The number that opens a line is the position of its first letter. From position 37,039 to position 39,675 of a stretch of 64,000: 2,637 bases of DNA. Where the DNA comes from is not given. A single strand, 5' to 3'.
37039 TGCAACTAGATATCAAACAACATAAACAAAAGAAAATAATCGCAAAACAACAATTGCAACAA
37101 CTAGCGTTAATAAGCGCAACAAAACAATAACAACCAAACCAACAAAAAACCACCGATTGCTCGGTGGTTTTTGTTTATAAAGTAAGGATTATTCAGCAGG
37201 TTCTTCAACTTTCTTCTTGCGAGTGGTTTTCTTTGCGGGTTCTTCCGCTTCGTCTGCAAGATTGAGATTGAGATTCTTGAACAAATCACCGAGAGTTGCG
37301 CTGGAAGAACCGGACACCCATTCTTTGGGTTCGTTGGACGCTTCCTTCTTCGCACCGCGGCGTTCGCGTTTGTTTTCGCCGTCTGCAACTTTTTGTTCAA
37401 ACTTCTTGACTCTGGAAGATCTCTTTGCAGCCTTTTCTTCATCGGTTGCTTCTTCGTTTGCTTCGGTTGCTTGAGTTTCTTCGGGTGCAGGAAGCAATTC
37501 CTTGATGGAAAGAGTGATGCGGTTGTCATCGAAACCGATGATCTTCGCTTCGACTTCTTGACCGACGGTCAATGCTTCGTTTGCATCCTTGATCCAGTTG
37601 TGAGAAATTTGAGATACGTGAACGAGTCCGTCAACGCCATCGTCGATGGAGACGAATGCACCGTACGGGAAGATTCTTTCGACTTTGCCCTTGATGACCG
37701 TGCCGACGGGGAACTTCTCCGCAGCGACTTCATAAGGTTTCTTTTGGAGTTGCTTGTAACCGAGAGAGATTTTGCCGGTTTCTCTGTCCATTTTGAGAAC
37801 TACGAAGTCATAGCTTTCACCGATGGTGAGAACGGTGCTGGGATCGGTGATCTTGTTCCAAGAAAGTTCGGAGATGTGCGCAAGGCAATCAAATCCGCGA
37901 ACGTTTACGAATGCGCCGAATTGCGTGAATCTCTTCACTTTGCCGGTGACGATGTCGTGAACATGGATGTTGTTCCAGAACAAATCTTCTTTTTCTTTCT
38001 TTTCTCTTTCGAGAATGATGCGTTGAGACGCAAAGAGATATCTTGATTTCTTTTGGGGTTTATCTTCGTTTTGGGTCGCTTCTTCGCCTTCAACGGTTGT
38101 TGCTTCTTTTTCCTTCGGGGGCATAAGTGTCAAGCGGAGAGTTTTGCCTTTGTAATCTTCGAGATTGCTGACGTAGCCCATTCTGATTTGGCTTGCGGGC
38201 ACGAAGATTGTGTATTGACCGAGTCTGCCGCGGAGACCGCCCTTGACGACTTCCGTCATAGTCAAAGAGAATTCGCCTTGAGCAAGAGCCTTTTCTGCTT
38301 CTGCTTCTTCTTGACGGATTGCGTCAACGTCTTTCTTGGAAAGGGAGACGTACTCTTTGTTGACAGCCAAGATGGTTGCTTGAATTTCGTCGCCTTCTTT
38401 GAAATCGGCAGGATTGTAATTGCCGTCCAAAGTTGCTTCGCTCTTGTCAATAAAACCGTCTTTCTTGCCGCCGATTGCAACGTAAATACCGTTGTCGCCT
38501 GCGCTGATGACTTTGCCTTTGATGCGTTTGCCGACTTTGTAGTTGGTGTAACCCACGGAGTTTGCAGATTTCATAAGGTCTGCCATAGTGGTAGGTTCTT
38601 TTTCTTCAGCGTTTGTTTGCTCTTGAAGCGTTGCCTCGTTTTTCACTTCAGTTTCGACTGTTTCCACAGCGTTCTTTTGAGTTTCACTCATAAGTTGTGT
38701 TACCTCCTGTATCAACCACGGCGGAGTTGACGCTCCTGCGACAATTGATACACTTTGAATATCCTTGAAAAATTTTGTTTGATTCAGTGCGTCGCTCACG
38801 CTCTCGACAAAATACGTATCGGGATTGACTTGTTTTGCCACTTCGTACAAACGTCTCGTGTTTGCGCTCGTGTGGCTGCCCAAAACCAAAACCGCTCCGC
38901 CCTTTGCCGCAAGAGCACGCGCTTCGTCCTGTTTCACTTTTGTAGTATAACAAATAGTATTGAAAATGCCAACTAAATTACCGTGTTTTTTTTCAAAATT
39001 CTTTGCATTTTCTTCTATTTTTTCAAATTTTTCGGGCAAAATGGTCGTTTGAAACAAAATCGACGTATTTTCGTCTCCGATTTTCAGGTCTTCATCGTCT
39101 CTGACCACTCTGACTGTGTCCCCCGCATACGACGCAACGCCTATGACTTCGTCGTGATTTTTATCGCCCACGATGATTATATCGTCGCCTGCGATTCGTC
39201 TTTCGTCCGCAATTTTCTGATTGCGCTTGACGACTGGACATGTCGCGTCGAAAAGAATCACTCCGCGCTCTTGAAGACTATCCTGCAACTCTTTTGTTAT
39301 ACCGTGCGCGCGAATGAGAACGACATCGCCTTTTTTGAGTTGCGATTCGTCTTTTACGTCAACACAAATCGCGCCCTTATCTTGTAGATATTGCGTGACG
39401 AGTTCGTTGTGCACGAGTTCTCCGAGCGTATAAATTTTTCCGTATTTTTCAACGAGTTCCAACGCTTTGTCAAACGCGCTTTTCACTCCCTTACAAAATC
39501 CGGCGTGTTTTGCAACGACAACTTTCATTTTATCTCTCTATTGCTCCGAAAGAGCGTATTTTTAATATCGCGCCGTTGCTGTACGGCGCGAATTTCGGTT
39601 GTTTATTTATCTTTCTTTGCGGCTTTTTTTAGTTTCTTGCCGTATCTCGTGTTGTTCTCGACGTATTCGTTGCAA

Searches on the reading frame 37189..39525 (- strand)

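Call 63: search_protein_families(library=pfam, proteins=[window:37189-39525:-], max_evalue=0.00001)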
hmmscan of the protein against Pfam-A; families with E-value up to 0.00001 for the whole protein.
window:37189-39525:- (778 aa): 5 families
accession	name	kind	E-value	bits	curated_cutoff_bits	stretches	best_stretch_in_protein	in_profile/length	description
PF02401.23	LYTB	-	9.8e-77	258.3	24.5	1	2-279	1-266/267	LytB protein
PF00575.29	S1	-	4e-48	162.1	22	3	604-675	1-74/74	S1 RNA binding domain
PF23459.1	S1_RRP5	-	6.5e-09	36.7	27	0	608-673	4-71/72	RRP5 S1 domain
PF21710.3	Spt6_S1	-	5.1e-07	30.3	27.5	0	603-673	12-83/91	Spt6, S1/OB domain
PF13509.12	S1_2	-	7.8e-07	29.6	21.8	0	607-642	1-36/61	S1 domain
